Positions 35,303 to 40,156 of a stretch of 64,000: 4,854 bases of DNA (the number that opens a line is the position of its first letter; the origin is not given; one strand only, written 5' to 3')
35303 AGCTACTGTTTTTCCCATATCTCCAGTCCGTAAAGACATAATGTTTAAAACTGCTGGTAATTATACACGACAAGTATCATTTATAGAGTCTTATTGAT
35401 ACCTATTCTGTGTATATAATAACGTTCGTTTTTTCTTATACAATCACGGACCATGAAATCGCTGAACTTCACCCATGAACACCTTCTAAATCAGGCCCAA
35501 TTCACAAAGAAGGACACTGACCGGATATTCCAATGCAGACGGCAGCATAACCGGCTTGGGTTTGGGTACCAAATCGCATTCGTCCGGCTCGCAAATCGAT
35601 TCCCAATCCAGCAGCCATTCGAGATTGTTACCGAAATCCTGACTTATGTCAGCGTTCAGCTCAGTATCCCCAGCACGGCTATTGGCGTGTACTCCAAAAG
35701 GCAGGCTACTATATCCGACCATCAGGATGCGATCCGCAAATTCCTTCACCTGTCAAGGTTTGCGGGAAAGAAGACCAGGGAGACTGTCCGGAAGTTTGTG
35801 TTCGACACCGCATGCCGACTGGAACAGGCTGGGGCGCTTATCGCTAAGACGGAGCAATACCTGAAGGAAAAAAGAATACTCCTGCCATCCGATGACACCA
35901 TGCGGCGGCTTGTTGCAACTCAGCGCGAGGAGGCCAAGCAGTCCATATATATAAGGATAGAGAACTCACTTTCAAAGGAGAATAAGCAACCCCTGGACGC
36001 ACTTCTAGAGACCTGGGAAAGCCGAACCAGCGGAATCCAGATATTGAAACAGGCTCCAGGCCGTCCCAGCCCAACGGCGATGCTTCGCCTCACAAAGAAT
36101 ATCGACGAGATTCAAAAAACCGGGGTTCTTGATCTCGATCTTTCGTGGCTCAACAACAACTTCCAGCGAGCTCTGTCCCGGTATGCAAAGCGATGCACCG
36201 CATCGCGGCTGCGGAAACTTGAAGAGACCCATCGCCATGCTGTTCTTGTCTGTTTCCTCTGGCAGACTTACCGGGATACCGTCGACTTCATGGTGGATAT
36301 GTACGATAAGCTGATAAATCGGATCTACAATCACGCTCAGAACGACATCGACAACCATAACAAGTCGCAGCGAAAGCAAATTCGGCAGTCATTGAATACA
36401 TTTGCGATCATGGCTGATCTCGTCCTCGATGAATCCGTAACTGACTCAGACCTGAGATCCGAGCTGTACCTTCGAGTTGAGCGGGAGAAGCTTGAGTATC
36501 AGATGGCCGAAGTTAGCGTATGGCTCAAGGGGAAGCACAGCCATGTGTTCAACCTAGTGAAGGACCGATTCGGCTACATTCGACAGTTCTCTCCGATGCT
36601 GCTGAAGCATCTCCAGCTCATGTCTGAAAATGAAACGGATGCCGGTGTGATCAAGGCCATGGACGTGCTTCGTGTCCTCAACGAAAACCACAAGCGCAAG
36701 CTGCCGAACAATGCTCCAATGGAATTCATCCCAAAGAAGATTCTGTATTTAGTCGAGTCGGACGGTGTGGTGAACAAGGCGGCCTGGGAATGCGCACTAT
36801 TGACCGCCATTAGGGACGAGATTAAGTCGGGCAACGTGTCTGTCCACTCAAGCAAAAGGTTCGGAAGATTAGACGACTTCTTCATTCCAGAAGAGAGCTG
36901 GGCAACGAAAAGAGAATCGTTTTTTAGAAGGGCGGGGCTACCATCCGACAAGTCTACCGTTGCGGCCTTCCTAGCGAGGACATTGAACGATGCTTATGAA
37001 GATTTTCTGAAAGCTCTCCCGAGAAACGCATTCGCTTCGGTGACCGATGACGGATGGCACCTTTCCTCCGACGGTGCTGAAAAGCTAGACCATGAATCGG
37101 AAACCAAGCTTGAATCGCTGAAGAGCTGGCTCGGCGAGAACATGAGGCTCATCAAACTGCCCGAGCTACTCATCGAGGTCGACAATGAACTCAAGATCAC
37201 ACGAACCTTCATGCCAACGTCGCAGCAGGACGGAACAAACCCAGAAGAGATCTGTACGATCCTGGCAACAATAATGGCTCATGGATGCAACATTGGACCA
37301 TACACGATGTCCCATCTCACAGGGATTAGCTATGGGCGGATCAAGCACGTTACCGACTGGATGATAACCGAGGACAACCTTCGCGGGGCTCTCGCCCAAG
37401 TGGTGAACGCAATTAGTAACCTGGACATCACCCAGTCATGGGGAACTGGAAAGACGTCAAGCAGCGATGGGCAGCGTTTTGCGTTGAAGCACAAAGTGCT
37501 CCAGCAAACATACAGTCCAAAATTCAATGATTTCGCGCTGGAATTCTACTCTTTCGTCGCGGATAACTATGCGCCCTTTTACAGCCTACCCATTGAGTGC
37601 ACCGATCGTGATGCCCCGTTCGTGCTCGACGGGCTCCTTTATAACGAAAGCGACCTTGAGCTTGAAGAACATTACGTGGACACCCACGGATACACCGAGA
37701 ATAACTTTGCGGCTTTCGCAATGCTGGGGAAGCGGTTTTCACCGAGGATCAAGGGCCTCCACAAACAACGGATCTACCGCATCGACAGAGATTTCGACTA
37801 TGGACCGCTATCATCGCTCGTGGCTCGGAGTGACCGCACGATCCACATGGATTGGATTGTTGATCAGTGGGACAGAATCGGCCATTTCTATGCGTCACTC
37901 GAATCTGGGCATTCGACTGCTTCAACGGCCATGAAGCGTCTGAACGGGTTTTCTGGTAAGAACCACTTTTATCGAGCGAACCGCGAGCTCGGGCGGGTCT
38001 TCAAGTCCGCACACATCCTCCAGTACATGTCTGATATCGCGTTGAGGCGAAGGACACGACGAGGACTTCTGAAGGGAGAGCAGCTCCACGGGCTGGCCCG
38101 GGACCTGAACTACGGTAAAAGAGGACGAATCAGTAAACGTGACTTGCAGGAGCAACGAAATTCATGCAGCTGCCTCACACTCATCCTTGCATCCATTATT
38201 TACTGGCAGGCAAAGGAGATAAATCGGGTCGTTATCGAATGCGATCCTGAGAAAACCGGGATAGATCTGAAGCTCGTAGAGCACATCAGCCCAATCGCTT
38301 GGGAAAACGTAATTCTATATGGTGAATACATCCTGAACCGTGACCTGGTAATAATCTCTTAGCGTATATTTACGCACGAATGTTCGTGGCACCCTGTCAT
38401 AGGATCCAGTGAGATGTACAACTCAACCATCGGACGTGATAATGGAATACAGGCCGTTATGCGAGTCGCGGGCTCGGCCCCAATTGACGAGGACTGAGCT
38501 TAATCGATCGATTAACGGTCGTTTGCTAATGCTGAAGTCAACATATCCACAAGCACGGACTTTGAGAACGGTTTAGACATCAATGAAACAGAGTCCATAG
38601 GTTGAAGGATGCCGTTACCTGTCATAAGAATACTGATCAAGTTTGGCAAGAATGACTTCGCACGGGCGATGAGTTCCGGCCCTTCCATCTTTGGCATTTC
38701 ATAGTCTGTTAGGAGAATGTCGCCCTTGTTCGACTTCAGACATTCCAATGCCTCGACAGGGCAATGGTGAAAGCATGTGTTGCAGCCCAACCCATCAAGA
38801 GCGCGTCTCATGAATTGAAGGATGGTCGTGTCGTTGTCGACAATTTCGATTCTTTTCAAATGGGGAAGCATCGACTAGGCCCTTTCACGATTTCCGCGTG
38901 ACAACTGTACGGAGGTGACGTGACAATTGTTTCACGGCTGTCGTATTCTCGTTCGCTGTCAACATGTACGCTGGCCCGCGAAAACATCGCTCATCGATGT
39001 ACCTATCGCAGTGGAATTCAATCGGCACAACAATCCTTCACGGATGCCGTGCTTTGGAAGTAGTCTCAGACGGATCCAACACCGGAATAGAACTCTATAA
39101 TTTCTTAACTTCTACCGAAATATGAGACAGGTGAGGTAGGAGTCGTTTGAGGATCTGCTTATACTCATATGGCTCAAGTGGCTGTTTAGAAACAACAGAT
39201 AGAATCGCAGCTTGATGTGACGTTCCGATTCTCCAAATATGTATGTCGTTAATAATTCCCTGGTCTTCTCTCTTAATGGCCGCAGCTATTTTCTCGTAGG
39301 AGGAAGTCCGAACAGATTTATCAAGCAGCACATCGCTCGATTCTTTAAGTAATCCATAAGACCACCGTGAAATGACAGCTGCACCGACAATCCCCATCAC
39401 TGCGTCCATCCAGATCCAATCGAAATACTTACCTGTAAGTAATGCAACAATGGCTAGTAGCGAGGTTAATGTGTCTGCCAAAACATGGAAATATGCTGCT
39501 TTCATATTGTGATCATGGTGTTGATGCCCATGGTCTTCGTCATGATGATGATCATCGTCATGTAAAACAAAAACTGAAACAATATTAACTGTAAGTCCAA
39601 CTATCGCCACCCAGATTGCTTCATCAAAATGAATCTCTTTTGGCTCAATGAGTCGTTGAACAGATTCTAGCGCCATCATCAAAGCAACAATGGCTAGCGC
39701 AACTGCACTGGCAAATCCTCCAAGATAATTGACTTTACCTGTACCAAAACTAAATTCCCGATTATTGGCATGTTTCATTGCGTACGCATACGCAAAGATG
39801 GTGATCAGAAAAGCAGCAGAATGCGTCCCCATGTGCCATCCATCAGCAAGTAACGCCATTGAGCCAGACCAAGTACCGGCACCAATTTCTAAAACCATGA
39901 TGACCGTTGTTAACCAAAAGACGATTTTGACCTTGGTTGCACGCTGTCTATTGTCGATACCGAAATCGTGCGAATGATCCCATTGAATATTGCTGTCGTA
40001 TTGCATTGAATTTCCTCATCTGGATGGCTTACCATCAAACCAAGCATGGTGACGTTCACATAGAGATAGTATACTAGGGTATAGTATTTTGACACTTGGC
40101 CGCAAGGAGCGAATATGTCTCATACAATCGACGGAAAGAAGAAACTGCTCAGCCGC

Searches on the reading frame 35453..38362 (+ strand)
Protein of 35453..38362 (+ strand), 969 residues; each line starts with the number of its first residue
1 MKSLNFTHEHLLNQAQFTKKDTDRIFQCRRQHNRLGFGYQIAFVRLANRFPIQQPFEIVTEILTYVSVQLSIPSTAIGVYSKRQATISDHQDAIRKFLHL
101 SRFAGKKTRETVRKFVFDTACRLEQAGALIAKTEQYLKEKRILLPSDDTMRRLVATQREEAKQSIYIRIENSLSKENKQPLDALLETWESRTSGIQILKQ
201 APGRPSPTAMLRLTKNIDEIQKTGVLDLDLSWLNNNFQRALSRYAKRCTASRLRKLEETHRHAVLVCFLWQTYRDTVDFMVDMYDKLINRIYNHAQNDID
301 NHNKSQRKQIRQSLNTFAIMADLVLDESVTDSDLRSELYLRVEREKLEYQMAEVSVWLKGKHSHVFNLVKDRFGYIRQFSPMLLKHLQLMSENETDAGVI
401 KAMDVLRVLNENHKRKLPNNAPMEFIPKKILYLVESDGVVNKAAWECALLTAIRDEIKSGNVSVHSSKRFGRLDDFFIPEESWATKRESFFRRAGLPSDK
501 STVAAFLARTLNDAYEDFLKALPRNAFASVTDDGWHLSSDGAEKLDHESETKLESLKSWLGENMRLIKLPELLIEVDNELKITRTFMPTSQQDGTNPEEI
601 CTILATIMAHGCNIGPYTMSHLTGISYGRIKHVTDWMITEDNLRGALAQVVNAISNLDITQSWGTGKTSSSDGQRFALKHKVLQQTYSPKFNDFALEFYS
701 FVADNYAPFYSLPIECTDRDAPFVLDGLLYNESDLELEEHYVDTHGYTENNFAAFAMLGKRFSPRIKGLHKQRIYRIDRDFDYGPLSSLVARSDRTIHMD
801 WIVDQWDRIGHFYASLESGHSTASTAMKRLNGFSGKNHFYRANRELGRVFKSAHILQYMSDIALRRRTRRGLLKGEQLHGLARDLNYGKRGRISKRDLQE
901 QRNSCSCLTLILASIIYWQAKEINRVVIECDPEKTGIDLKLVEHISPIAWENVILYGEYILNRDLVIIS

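Call 47: search_protein_families(library=pfam, proteins=[window:35453-38362:+], max_evalue=0.00001)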
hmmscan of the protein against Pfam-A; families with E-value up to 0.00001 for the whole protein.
window:35453-38362:+ (969 aa): 2 families
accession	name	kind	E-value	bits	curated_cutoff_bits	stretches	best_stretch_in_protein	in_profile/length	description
PF01526.23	DDE_Tnp_Tn3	-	2.8e-114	382.4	24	1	571-959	1-389/389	Tn3 transposase DDE domain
PF13700.11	DUF4158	-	1.4e-24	87.2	27.4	1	16-156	26-164/165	Domain of unknown function (DUF4158)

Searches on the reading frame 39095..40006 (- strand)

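Call 47: search_protein_families(library=pfam, proteins=[window:39095-40006:-], max_evalue=0.00001)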
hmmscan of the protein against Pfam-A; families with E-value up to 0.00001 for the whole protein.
window:39095-40006:- (303 aa): 1 family
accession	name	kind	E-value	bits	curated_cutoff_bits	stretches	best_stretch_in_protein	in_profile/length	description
PF01545.26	Cation_efflux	-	7.2e-39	134.1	26.6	1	27-228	2-198/198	Cation efflux family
